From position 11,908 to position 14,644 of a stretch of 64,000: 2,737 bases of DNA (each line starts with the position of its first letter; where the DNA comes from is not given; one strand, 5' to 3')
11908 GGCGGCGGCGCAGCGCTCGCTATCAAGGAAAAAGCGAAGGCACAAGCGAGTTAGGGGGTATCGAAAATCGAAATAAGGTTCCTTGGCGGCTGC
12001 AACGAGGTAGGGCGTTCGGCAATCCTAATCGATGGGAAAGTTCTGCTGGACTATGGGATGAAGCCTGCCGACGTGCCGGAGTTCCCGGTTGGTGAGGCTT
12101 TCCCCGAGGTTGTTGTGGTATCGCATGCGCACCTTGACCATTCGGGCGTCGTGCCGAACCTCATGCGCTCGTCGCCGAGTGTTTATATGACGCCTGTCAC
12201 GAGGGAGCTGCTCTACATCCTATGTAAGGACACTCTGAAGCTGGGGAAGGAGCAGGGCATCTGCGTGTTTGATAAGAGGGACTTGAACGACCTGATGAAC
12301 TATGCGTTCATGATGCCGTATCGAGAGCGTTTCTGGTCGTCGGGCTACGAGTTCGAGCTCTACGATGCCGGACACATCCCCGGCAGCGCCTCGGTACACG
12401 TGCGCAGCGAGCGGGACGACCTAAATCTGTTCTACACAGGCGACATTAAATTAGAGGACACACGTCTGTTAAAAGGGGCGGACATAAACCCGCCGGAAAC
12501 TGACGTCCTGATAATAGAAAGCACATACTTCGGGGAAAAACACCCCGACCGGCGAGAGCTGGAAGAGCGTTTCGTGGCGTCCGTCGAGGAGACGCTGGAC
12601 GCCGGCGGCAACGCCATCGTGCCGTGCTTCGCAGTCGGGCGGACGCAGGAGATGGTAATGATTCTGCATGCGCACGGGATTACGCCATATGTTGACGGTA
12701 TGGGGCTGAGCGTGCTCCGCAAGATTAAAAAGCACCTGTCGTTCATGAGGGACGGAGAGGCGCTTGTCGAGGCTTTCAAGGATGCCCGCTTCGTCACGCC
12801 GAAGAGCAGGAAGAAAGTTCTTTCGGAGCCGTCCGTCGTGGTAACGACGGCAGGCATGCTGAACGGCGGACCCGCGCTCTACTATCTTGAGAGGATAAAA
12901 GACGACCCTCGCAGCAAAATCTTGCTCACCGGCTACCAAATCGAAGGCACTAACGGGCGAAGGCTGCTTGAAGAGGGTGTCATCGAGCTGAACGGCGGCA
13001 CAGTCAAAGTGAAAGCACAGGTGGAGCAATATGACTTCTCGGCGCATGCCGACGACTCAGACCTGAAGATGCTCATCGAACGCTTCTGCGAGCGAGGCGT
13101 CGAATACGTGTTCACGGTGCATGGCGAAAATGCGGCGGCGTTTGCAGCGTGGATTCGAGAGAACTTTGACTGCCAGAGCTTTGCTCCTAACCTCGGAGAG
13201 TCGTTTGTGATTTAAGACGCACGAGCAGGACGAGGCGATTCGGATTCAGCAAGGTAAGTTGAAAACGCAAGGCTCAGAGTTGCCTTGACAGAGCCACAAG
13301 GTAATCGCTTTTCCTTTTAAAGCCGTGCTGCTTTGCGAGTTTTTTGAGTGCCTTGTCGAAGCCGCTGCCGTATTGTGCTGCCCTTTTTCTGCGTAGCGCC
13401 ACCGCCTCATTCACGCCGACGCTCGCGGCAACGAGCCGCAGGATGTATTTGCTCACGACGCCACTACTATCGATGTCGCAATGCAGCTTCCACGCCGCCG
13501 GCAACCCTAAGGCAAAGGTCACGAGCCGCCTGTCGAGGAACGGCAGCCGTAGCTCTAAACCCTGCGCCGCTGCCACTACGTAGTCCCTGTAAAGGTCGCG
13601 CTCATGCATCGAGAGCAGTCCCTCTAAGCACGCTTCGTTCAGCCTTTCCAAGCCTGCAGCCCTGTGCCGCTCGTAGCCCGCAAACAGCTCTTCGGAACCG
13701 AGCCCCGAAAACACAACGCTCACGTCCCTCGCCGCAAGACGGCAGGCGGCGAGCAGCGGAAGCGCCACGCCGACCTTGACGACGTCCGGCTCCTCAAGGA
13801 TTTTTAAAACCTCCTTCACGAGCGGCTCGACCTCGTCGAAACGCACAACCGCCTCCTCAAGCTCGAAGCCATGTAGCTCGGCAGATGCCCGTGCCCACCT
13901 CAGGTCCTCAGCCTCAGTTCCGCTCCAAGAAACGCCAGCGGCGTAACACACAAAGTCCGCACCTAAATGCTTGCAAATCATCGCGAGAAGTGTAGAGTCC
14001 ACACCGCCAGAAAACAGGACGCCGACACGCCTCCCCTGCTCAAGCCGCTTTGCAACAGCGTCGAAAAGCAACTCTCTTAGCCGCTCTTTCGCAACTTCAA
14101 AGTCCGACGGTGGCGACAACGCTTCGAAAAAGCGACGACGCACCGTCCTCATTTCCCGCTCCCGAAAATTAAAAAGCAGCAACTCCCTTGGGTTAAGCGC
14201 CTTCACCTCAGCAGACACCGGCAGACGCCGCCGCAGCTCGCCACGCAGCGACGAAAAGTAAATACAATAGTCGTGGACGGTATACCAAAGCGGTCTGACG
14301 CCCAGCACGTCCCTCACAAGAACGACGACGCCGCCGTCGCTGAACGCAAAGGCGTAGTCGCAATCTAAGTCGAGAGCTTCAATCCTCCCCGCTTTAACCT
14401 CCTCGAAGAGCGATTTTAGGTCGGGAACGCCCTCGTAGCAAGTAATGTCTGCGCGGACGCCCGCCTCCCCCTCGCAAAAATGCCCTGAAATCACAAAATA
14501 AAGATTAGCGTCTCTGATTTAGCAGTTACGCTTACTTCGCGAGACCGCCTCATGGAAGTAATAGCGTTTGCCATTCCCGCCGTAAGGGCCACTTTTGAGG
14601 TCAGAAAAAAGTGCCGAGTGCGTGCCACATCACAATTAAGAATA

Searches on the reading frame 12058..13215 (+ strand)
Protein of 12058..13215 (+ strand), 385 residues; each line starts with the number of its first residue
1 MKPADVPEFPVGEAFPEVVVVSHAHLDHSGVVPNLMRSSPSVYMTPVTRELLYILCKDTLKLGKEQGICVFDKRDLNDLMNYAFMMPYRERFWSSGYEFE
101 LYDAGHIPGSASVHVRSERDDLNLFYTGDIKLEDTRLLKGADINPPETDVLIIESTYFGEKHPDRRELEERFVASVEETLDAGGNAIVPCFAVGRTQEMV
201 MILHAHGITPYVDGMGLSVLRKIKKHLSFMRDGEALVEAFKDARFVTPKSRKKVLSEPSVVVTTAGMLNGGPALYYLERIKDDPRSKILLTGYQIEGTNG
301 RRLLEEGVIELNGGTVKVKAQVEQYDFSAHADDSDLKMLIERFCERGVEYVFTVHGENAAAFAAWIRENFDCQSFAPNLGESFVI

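Call 13: search_protein_families(library=pfam, proteins=[window:12058-13215:+], max_evalue=0.01)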
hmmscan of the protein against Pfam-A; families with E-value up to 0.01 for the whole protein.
window:12058-13215:+ (385 aa): 4 families
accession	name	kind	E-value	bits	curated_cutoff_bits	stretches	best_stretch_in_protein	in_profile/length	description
PF07521.17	RMMBL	-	1.6e-15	57.2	21.6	1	316-375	2-61/63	Zn-dependent metallo-hydrolase RNA specificity domain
PF10996.14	Beta-Casp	-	3.4e-14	53.8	27.7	1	196-303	1-120/120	Beta-Casp domain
PF00753.33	Lactamase_B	-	8.4e-05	23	22.7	1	17-138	45-158/196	Metallo-beta-lactamase superfamily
PF12706.13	Lactamase_B_2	-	0.0027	17.8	27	0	17-180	32-184/200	Beta-lactamase superfamily domain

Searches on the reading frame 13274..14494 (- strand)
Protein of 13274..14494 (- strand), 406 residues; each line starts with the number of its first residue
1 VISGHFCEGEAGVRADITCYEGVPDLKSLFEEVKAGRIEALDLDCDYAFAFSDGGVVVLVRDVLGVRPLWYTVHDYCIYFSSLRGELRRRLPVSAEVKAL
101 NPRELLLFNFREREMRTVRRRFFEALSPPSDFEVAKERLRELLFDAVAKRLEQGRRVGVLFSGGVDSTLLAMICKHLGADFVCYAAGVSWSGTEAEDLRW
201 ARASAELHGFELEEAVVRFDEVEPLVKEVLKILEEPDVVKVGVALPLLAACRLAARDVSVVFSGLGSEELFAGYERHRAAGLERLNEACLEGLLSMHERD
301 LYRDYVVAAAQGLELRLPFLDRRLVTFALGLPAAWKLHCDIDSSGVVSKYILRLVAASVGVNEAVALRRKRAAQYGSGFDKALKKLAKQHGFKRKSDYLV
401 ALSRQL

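Call 13: search_protein_families(library=pfam, proteins=[window:13274-14494:-], max_evalue=0.01)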
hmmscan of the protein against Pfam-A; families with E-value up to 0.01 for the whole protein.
window:13274-14494:- (406 aa): 3 families
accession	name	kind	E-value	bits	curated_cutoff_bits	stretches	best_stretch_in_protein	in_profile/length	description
PF00733.27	Asn_synthase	-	2.7e-45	156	21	2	139-282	2-143/354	Asparagine synthase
PF13537.11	GATase_7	-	0.0006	20.3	25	1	43-84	74-118/123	Glutamine amidotransferase domain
PF24167.1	DUF7411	-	0.001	19.1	28.7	1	157-220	3-61/194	Family of unknown function (DUF7411)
